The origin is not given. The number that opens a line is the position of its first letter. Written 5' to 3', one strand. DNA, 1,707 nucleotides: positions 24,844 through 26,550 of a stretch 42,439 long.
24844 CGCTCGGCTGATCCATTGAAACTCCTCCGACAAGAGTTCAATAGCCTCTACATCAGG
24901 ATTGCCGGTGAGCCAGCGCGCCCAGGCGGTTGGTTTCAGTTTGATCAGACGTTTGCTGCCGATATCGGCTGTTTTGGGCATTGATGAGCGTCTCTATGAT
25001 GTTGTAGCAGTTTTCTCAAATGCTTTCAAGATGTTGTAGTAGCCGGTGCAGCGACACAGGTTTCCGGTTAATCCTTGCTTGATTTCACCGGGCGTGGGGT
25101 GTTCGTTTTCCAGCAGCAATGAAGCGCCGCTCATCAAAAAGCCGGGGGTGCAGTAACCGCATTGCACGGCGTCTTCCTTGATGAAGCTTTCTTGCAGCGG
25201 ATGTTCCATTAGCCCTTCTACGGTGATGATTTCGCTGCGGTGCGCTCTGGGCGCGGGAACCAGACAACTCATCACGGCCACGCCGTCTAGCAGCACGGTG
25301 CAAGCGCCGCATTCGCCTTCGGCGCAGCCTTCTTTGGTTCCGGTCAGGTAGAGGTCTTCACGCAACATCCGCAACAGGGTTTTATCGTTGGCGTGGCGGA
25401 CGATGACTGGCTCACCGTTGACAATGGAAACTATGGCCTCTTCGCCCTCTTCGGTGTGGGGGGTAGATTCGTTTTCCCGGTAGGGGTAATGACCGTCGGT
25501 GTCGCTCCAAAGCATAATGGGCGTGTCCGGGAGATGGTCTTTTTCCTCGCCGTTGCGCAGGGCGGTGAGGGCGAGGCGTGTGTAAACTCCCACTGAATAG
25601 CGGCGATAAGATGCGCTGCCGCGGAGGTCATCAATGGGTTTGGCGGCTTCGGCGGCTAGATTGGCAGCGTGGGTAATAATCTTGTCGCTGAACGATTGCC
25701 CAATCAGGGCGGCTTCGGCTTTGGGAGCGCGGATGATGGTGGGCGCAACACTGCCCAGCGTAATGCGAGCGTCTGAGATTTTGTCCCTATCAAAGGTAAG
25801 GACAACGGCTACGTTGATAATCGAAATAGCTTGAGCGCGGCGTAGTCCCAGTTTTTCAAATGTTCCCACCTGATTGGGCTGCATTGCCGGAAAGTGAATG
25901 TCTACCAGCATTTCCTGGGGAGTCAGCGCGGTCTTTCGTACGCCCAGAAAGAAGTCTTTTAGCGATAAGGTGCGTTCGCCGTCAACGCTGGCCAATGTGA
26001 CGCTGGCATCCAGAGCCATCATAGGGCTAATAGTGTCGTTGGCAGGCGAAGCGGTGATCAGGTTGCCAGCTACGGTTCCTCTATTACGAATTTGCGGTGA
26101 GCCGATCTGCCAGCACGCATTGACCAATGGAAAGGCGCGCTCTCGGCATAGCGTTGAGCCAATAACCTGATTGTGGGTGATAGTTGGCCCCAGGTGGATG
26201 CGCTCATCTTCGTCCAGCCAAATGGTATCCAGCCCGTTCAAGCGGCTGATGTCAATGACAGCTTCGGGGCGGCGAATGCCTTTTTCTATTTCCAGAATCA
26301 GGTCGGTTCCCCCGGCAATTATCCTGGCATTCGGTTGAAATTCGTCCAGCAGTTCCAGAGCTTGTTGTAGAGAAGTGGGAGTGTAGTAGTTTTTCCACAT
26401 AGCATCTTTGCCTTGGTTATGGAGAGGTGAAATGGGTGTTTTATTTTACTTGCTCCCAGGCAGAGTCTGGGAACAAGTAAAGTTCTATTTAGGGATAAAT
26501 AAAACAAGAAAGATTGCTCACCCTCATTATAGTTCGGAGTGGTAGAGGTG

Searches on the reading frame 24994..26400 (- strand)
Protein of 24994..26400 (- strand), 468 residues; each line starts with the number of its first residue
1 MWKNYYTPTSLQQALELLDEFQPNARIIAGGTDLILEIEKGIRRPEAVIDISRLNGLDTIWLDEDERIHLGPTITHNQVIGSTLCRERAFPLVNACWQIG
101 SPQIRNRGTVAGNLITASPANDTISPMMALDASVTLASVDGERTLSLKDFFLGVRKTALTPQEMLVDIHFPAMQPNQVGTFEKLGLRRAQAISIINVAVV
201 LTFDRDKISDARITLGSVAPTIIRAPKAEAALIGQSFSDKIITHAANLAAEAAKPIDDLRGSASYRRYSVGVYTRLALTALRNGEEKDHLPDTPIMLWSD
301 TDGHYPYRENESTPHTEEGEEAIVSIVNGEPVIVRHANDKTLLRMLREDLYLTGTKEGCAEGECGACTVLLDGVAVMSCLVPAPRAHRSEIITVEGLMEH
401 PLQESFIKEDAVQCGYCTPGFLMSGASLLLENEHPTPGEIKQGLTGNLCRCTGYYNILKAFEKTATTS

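Call 65: search_protein_families(library=pfam, proteins=[window:24994-26400:-], max_evalue=0.00001)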
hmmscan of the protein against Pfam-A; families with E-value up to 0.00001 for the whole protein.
window:24994-26400:- (468 aa): 4 families
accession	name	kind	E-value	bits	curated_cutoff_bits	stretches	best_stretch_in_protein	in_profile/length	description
PF00941.27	FAD_binding_5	-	2.4e-48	164.6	27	1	4-172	4-169/170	FAD binding domain in molybdopterin dehydrogenase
PF01799.25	Fer2_2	-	1.6e-27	95.9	30.3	1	393-461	1-74/75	[2Fe-2S] binding domain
PF03450.22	CO_deh_flav_C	-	8.5e-26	90.5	25.5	1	186-278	7-99/102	CO dehydrogenase flavoprotein C-terminal domain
PF00111.32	Fer2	-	6.4e-06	26.5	21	1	327-377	3-53/77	2Fe-2S iron-sulfur cluster binding domain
